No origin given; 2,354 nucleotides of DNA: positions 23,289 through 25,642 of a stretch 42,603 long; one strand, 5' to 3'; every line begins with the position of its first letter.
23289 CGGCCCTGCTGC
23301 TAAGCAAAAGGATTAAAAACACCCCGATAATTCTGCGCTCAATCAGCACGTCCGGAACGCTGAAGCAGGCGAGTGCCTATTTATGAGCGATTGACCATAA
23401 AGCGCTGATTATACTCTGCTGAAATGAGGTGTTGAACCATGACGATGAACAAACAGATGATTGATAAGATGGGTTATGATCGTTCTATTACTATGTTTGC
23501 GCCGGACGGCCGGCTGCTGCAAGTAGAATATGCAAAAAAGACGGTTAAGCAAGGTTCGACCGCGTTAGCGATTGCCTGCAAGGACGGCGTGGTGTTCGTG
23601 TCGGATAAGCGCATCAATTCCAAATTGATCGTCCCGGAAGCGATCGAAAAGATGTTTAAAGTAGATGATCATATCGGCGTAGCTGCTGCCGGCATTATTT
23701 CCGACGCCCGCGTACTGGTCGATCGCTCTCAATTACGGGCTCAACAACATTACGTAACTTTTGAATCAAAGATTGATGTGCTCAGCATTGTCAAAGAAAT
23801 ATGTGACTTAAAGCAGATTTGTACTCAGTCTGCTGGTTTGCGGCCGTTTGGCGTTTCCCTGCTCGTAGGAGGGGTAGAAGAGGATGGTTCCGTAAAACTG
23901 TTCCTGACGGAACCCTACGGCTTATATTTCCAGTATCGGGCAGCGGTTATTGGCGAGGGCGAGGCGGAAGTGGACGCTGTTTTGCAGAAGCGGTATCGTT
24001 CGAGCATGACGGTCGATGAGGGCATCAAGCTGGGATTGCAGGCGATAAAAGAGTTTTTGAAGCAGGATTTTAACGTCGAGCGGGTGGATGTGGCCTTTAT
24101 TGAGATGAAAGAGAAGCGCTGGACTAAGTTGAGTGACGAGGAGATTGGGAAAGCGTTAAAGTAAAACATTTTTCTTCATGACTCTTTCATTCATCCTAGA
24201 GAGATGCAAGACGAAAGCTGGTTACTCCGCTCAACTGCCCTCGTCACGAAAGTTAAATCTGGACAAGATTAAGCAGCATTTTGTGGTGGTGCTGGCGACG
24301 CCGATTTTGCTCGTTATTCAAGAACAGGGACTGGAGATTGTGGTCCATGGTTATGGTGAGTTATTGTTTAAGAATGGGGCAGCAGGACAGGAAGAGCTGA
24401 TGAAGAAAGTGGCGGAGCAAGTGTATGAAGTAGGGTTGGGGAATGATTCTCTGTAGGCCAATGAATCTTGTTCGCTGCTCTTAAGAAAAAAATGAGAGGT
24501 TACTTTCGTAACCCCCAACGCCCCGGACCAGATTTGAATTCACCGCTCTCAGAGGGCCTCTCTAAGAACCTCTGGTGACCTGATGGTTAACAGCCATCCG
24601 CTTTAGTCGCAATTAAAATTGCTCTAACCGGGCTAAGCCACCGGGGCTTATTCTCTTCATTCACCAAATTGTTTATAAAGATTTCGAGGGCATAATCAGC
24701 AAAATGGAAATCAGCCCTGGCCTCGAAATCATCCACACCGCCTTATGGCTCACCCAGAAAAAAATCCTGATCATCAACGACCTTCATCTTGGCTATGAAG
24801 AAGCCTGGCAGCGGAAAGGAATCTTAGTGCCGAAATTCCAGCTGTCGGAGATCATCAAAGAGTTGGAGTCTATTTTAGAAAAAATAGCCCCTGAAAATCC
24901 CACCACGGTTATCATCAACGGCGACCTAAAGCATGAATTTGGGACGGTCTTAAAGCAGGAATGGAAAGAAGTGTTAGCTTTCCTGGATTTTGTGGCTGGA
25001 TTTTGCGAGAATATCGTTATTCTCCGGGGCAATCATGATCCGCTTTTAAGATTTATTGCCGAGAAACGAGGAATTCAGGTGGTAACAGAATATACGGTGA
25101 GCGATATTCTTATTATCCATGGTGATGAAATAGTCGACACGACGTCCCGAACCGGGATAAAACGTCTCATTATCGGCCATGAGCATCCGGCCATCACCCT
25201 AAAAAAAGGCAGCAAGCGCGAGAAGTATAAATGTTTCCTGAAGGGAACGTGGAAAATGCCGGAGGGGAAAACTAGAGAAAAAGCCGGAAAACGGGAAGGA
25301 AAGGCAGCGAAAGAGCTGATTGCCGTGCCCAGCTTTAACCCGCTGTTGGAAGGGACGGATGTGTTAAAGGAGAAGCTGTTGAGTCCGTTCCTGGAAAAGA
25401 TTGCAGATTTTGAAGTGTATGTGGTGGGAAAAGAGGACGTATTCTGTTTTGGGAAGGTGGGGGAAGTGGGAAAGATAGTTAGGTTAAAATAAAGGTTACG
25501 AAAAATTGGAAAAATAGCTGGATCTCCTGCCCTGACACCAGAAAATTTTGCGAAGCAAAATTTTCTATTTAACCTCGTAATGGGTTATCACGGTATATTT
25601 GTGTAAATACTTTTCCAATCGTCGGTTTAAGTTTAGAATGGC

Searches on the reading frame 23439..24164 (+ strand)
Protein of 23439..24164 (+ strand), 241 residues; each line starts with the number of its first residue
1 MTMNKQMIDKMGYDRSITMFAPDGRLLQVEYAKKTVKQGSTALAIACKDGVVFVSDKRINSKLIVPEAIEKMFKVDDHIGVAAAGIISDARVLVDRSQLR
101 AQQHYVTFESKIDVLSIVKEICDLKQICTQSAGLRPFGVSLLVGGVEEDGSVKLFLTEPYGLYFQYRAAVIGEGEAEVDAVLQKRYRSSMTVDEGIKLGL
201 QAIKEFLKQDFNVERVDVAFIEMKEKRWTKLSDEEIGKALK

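Call 14: search_protein_families(library=pfam, proteins=[window:23439-24164:+])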
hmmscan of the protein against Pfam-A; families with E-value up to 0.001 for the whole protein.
window:23439-24164:+ (241 aa): 2 families
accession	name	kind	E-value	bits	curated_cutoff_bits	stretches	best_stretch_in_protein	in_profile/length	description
PF00227.31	Proteasome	-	3.7e-53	180.4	22.4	1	36-221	1-189/189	Proteasome subunit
PF10584.14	Proteasome_A_N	-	3.8e-11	42.9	27.7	1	13-34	1-22/23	Proteasome subunit A N-terminal signature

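Call 15: find_related_loci(query=window:23439-24164:+, collection=genome_contigs, flank=10000)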
Query window:23439-24164:+ (241 aa) in genome_contigs; peptide patterns used: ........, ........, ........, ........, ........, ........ (x = any residue, [..] = any of these).
159 stretches matched a pattern; 123 encode a relative of the query (tblastn E <= 1e-3); the best 80 are kept; 80 distinct loci.
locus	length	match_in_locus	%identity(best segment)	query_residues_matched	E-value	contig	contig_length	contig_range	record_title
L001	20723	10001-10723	93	1-241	5e-151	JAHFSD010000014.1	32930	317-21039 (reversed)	MAG: archaeon isolate nzgw59 NODE_943_length_32931_cov_4.134959, whole genome shotgun sequence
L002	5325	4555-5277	79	1-241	3e-132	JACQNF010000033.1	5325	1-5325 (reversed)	MAG: Candidatus Woesearchaeota archaeon isolate NC_groundwater_1248_Ag_S-0.1um_45_28 S_p1_S3_coassembly_k141_1136772, wh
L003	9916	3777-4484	79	3-238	9e-131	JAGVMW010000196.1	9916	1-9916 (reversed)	MAG: archaeon isolate DeMMO3_35 c_000000095856, whole genome shotgun sequence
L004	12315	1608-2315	78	3-238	2e-129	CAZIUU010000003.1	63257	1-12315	MAG TPA_asm: uncultured Methanosarcinales archaeon isolate binchicken_co251_991 genome assembly, contig: NODE_670_length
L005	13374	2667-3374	78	3-238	2e-129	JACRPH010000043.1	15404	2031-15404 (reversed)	MAG: Candidatus Woesearchaeota archaeon isolate NC_groundwater_1982_Pr3_S-0.2um_39_12 scaffold_72285, whole genome shotg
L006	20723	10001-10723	77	1-241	9e-129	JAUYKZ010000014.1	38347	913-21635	MAG: archaeon isolate C24_metabat.bin.228 C24_k141_761375, whole genome shotgun sequence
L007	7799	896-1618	76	1-241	2e-128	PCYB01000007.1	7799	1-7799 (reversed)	MAG: Candidatus Woesearchaeota archaeon CG10_big_fil_rev_8_21_14_0_10_36_11 CG10_8_21_14_0.10_scaffold_10664_c, whole ge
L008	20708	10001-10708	79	1-235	4e-128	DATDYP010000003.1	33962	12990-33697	MAG TPA_asm: Candidatus Nanoarchaeia archaeon isolate SMAG_U8168 k141_1448027, whole genome shotgun sequence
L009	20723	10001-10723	76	1-241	1e-127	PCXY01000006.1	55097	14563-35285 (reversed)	MAG: Candidatus Woesearchaeota archaeon CG10_big_fil_rev_8_21_14_0_10_45_16 CG10_8_21_14_0.10_scaffold_708_c, whole geno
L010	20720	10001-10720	76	3-241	2e-127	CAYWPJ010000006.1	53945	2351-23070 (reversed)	MAG TPA_asm: uncultured Methanosarcinales archaeon isolate binchicken_co266_71 genome assembly, contig: NODE_1218_length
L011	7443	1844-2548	77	1-235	3e-127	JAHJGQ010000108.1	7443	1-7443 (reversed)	MAG: Nanoarchaeota archaeon isolate Modern_marine_glass_biofilm.mb.79 Modern_marine_glas.mb.79_k141_1049121, whole genom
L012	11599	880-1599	76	3-241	3e-127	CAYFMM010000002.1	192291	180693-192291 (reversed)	MAG TPA_asm: uncultured Methanosarcinales archaeon isolate ERP019367_co1_44 genome assembly, contig: NODE_97_length_1922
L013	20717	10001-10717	74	3-241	2e-126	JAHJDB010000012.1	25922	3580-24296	MAG: Nanoarchaeota archaeon isolate Modern_marine.mb.327 Modern_marine.mb.327_k141_314227, whole genome shotgun sequence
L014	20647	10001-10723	76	1-241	2e-126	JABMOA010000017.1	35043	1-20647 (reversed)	MAG: Candidatus Woesearchaeota archaeon isolate bin.502 k141_905108, whole genome shotgun sequence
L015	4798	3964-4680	76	3-241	7e-126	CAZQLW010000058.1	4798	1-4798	MAG TPA_asm: uncultured Methanosarcinales archaeon isolate SRP077602_co2_353 genome assembly, contig: NODE_26331_length_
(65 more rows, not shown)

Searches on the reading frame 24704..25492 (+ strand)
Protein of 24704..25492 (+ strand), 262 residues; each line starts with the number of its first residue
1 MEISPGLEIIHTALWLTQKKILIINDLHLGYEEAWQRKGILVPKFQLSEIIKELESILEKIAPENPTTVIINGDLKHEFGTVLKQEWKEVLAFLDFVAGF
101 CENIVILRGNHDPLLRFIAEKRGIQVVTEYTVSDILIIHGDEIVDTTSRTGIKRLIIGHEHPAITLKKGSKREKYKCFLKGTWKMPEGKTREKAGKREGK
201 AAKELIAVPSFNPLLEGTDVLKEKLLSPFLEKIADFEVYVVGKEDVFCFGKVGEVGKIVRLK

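Call 14: search_protein_families(library=pfam, proteins=[window:24704-25492:+])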
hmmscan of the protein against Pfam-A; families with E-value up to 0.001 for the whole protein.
window:24704-25492:+ (262 aa): 1 family
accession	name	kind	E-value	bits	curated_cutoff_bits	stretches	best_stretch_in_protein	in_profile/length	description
PF00149.33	Metallophos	-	1e-11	46.1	21.5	1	20-143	2-117/191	Calcineurin-like phosphoesterase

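Call 28: find_homologous_proteins(query=window:24704-25492:+, max_evalue=1e-20)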
Query window:24704-25492:+ (262 aa): 4301 proteins with E <= 1e-20 among 5518 candidates; the best 120 are listed.
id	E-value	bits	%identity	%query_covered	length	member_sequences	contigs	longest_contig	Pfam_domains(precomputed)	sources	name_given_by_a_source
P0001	6.2e-169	578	100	100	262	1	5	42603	PF00149.34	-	-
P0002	4.6e-117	408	74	98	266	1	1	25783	PF00149.34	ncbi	-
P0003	1.9e-110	386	70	98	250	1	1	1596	PF00149.34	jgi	jgi:putative SbcD/Mre11-related phosphoesterase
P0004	1.0e-97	344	65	97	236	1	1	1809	PF00149.34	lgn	-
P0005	1.2e-97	344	65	97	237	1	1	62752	PF00149.34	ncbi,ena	-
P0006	4.4e-97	342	64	98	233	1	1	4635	PF00149.34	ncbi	-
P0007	1.0e-96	341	65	97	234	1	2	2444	PF00149.34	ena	-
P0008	1.1e-96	341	64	98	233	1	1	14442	PF00149.34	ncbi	-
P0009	1.3e-96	341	65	97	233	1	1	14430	PF00149.34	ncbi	-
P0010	3.3e-96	340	66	98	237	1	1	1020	PF00149.34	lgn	-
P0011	3.7e-96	339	64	98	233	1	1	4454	PF00149.34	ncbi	-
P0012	5.0e-96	339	64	98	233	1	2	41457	PF00149.34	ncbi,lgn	-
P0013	1.8e-95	337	64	98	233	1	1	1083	PF00149.34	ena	-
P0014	3.4e-95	336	64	98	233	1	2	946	PF00149.34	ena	-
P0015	3.4e-95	336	62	97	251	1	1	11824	PF00149.34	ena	-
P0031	7.1e-93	329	60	97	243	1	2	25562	PF00149.34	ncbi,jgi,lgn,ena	-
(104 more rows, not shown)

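Call 29: find_encoding_contigs(protein=P0001, flank=3000, max_places=10)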
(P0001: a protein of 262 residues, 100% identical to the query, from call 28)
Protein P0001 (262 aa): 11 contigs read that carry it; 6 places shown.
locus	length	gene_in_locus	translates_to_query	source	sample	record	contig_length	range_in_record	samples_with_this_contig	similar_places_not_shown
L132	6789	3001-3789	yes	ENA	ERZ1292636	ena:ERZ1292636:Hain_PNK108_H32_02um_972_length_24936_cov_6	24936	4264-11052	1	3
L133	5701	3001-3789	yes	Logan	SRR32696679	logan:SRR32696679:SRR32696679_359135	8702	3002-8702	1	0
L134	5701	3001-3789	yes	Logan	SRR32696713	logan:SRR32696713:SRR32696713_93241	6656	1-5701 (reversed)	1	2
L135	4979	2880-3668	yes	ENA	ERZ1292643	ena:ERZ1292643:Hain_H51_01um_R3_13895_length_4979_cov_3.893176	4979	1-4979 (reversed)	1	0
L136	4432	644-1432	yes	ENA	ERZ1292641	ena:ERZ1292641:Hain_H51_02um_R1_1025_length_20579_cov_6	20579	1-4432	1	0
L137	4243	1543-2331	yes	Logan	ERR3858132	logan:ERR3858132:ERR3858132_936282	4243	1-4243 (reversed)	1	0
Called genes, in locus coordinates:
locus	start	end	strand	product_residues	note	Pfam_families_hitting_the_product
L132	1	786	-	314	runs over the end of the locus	PF01798:Nop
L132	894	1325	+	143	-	PF21473:OB_Ssb-like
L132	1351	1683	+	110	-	PF01900:RNase_P_Rpp14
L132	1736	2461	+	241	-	PF10584:Proteasome_A_N, PF00227:Proteasome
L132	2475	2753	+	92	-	-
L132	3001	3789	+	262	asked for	PF00149:Metallophos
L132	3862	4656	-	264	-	-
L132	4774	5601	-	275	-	PF01149:Fapy_DNA_glyco, PF05833:NFACT_N, PF06831:H2TH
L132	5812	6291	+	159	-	PF03703:bPH_2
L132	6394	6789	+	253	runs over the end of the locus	-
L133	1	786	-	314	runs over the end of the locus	PF01798:Nop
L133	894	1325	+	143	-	PF21473:OB_Ssb-like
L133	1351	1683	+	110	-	PF01900:RNase_P_Rpp14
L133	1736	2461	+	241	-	PF10584:Proteasome_A_N, PF00227:Proteasome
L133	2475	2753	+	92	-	-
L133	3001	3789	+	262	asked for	PF00149:Metallophos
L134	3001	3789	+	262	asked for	PF00149:Metallophos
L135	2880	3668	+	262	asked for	PF00149:Metallophos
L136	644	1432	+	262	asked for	PF00149:Metallophos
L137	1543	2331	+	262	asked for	PF00149:Metallophos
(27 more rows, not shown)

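Call 30: find_encoding_contigs(protein=P0002, flank=3000, max_places=4)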
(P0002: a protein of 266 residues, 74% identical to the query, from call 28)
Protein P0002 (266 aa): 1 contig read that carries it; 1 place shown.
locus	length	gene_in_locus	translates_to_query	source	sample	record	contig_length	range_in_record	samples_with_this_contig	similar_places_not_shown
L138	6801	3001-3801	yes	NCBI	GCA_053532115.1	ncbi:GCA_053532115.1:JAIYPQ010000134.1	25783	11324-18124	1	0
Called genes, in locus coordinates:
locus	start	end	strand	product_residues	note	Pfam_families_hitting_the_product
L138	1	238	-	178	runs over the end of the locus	-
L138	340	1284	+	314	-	-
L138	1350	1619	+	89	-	-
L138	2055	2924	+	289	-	PF14528:LAGLIDADG_3 (faint)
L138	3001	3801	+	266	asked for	PF00149:Metallophos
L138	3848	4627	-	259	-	PF01149:Fapy_DNA_glyco, PF05833:NFACT_N (faint), PF06831:H2TH, PF06827:zf-FPG_IleRS (weak)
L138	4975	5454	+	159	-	PF03703:bPH_2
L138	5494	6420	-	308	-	PF00730:HhH-GPD, PF00633:HHH (weak)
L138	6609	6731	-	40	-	-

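Call 31: find_encoding_contigs(protein=P0003, flank=3000, max_places=4)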
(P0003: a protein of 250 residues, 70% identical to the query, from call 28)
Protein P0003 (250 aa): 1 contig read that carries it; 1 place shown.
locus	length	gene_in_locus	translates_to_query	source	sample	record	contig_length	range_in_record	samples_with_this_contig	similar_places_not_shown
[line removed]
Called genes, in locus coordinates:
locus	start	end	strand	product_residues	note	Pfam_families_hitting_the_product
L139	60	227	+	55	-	-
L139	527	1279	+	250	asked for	PF00149:Metallophos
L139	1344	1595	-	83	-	?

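Call 34: find_encoding_contigs(protein=P0005, flank=1500, max_places=2)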
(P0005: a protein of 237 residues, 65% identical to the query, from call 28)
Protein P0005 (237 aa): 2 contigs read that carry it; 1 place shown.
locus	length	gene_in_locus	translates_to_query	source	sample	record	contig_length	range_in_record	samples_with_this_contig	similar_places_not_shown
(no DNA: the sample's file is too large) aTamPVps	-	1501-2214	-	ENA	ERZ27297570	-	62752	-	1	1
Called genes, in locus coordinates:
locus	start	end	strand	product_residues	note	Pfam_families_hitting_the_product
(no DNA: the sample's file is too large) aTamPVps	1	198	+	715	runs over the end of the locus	-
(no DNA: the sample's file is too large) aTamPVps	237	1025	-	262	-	-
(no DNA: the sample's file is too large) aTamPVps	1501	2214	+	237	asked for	PF00149:Metallophos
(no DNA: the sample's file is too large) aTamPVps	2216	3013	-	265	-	PF01149:Fapy_DNA_glyco, PF05833:NFACT_N, PF06831:H2TH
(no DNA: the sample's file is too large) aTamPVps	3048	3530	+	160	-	PF03703:bPH_2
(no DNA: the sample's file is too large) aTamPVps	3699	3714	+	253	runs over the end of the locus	-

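Call 35: find_encoding_contigs(protein=P0012, flank=1500, max_places=2)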
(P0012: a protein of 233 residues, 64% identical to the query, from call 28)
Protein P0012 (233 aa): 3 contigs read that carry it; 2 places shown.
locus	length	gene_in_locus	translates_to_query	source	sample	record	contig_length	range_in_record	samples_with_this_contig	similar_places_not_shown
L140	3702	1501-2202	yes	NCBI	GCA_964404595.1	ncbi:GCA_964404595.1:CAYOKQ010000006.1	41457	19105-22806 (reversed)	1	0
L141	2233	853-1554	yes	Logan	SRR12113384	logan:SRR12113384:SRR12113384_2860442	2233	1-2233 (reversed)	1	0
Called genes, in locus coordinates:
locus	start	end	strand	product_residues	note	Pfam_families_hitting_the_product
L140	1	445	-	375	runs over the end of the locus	-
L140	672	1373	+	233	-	PF14528:LAGLIDADG_3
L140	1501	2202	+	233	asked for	PF00149:Metallophos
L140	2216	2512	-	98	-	-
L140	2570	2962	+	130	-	PF22600:MTPAP-like_central (weak), PF01909:NTP_transf_2, PF18765:Polbeta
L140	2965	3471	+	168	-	PF00186:DHFR_1, PF01872:RibD_C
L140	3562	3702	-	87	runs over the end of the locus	PF05016:ParE_toxin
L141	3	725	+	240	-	?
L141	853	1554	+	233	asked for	PF00149:Metallophos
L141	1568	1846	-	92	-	-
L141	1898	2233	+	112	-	?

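Call 36: find_encoding_contigs(protein=P0015, flank=1500, max_places=2)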
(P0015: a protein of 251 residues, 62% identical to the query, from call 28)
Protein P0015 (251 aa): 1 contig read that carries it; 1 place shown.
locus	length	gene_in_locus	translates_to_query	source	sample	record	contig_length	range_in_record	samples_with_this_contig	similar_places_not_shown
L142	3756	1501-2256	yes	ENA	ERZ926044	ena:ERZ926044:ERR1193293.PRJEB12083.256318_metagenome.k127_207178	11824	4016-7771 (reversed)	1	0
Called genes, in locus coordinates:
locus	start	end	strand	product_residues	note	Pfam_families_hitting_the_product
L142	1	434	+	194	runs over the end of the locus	-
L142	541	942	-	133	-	-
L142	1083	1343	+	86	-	-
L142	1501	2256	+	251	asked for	PF00149:Metallophos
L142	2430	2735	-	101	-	-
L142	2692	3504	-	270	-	PF01149:Fapy_DNA_glyco, PF06831:H2TH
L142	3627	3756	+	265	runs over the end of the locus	-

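Call 37: find_encoding_contigs(protein=P0031, flank=1500, max_places=2)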
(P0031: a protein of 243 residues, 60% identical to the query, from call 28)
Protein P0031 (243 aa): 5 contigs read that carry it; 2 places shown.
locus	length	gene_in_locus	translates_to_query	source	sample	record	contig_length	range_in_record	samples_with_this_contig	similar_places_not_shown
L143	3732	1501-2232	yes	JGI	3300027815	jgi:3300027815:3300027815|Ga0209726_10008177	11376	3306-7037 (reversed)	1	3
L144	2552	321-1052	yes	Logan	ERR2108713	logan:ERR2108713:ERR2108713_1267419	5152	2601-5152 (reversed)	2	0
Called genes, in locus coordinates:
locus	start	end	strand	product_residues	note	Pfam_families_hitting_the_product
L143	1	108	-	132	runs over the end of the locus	-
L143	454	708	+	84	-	-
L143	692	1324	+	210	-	-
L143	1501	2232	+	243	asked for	PF00149:Metallophos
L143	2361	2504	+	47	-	-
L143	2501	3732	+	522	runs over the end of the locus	-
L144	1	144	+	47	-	?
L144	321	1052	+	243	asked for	PF00149:Metallophos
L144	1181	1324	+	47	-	-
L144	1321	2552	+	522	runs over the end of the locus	-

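Call 67: find_encoding_contigs(protein=P0004, flank=700, max_places=1)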
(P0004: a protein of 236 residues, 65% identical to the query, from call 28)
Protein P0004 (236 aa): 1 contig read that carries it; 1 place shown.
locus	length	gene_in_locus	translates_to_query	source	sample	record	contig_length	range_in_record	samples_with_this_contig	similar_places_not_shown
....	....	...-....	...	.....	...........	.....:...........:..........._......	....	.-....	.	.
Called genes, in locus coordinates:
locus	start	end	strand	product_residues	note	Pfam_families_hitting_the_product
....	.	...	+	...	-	?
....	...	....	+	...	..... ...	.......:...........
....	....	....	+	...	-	-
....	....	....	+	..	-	?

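Call 68: find_encoding_contigs(protein=P0009, flank=700, max_places=1)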
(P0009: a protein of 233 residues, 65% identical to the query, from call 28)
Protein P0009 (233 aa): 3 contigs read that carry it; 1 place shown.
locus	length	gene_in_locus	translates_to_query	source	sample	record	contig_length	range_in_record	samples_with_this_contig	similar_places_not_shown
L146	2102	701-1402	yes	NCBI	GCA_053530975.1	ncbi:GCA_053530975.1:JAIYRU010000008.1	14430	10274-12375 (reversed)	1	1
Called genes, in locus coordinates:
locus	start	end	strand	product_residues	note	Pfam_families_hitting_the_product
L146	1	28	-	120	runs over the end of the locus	-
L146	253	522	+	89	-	-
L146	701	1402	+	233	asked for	PF00149:Metallophos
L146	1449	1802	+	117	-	PF00072:Response_reg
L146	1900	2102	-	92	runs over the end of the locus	PF05016:ParE_toxin (weak)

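Call 69: find_encoding_contigs(protein=P0007, flank=700, max_places=1)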
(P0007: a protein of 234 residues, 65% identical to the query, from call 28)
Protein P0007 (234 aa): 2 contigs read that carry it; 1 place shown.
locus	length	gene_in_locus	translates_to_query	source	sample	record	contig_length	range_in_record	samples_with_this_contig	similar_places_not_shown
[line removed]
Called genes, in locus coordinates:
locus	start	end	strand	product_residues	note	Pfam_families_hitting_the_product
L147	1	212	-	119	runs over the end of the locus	-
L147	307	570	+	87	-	-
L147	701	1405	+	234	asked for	PF00149:Metallophos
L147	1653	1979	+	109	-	?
